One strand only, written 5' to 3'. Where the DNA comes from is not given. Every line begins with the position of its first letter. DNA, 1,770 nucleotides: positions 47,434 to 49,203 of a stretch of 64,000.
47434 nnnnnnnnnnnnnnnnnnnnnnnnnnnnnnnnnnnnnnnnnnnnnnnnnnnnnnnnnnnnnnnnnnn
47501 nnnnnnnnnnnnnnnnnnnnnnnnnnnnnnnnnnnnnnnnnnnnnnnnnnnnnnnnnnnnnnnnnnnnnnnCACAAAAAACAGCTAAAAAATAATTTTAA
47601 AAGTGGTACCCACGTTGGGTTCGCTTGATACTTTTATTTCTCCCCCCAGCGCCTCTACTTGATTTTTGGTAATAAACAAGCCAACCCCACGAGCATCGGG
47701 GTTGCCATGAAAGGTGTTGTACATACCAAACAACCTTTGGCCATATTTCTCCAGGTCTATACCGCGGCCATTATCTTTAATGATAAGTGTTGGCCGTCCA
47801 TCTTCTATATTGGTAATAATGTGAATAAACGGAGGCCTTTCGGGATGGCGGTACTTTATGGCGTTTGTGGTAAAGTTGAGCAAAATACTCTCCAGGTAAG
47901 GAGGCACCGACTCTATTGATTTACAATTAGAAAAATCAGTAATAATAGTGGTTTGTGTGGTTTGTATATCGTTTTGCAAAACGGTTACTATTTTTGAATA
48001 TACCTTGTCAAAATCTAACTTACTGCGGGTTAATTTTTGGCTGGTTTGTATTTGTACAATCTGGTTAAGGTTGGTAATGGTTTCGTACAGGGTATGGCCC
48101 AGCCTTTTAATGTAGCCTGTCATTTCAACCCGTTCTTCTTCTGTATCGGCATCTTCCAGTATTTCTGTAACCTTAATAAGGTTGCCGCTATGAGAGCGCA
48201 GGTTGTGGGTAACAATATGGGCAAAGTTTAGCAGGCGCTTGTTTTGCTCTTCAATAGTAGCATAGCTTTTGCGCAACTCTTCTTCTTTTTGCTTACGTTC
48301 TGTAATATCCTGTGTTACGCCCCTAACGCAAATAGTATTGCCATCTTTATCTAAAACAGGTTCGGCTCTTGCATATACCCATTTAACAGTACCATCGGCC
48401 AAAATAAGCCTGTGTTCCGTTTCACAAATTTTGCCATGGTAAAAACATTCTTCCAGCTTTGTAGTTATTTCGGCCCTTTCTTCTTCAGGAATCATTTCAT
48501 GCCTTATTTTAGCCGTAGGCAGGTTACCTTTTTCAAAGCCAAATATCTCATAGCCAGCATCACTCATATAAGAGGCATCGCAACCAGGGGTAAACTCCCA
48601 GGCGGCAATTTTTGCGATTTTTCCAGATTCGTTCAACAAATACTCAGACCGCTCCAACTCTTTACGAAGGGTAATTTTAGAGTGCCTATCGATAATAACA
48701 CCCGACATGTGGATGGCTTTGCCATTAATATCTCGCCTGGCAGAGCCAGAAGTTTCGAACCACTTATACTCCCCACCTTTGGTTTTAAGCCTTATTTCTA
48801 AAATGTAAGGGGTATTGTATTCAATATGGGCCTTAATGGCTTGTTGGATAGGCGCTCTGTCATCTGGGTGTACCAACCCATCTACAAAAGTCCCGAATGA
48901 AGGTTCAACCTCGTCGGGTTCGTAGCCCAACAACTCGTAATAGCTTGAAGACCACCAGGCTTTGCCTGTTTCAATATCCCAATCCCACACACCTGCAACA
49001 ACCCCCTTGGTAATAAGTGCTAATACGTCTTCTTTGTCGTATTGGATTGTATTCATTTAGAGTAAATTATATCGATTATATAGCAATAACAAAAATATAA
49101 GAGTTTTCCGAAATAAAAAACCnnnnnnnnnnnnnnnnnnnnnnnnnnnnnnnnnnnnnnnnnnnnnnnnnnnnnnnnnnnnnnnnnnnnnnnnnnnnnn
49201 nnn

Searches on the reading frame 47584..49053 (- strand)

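Call 28: search_protein_families(library=pfam, proteins=[window:47584-49053:-], max_evalue=0.0001)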
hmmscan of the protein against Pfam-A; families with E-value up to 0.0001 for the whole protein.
window:47584-49053:- (489 aa): 5 families
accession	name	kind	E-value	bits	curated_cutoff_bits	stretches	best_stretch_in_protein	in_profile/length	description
PF08447.18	PAS_3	-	1.5e-36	125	25.6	2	33-120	3-89/89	PAS fold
PF02518.31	HATPase_c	-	7.4e-16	59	26.4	1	385-487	4-105/111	Histidine kinase-, DNA gyrase B-, and HSP90-like ATPase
PF00989.32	PAS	-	7.6e-14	52.1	22.6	2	161-250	24-113/113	PAS fold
PF08448.16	PAS_4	-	4.1e-13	50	23.1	1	162-255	19-110/110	PAS fold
PF13426.13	PAS_9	-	1.8e-11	44.6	27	0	33-122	15-100/103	PAS domain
